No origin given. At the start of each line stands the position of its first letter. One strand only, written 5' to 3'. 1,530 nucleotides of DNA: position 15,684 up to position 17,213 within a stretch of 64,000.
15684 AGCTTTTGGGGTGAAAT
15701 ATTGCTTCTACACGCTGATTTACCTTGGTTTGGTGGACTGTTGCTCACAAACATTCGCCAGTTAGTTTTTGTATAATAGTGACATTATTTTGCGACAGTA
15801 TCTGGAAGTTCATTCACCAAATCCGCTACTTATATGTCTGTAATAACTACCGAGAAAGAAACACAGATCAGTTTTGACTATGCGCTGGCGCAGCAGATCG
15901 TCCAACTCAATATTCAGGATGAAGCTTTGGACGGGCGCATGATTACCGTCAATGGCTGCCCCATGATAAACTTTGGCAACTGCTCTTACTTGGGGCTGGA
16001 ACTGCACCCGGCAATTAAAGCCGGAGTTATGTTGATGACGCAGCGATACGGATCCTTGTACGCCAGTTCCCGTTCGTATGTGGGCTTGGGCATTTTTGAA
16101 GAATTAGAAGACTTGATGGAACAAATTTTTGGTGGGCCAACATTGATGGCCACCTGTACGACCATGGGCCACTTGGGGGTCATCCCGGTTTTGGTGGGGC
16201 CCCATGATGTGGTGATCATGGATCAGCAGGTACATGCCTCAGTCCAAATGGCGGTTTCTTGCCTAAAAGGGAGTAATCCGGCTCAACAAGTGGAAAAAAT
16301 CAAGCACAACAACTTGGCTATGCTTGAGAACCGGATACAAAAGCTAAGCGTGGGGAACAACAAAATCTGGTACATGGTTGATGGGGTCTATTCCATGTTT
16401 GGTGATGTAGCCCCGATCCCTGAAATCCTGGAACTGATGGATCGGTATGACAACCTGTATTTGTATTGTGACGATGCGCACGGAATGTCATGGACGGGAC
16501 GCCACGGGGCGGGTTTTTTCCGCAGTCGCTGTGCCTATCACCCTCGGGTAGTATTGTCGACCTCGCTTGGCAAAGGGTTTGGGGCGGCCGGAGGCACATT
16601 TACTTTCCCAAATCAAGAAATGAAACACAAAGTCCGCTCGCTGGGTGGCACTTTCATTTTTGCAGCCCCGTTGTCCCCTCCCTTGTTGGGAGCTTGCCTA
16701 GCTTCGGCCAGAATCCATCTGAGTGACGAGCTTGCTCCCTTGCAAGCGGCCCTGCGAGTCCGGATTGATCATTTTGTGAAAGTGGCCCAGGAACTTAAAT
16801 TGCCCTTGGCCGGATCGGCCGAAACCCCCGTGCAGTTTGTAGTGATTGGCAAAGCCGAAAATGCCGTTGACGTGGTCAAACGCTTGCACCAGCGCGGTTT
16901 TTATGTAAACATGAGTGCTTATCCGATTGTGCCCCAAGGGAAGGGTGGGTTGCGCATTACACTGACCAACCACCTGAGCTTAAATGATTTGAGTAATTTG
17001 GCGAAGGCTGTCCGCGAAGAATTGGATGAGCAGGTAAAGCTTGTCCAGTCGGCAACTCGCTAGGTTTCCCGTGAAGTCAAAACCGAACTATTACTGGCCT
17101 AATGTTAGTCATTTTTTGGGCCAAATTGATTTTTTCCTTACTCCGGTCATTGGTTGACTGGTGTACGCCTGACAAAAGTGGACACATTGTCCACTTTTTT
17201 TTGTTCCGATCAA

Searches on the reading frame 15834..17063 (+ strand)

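Call 13: search_protein_families(library=pfam, proteins=[window:15834-17063:+], max_evalue=0.001)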
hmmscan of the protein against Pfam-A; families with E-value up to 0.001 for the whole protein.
window:15834-17063:+ (409 aa): 1 family
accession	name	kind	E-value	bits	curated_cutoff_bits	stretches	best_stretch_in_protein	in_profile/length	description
PF00155.27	Aminotran_1_2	-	1.1e-23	84.5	19.7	1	103-392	69-360/361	Aminotransferase class I and II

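Call 51: search_protein_families(library=ncbifam, proteins=[window:15834-17063:+], max_evalue=0.01)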
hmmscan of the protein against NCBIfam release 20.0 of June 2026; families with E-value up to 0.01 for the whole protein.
window:15834-17063:+ (409 aa): 11 families
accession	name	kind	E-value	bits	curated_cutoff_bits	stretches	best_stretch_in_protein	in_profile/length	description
NF005697.0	PRK07505.1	subfamily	2.7e-85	286.5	342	1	10-400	17-402/405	hypothetical protein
TIGR00858.1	bioF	equivalog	1.6e-53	181.8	426.45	1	33-393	12-364/365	8-amino-7-oxononanoate synthase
NF005394.0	PRK06939.1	equivalog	4.4e-44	150.8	460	1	34-393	33-387/397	glycine C-acetyltransferase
TIGR01825.1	gly_Cac_T_rel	subfamily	1.1e-40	139.5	535.4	1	30-402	21-383/385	BioF/Kbl family PLP-dependent acyltransferase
NF047599.1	SerpalmtaseBetaP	equivalog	4.9e-40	137.4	500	1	31-394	32-387/394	serine palmitoyltransferase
NF047600.1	SerpalmtaseCFB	equivalog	3.6e-38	131.3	640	1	35-384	36-376/395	serine palmitoyltransferase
TIGR01822.1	2am3keto_CoA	equivalog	3.1e-37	128.4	493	1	37-389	32-379/393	glycine C-acetyltransferase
TIGR01821.1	5aminolev_synth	equivalog_domain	1.5e-32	113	338.55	1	52-396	55-393/402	5-aminolevulinate synthase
NF047603.1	SerpalmtaseAlphaP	equivalog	6.7e-32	110.6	670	1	38-382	41-378/399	serine palmitoyltransferase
NF005526.0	PRK07179.1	equivalog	1.3e-18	66.8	428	1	45-403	57-401/407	alpha-hydroxyketone-type quorum-sensing autoinducer synthase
NF004608.1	PRK05937.1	equivalog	1.2e-17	63.8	399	1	77-302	44-263/366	8-amino-7-oxononanoate synthase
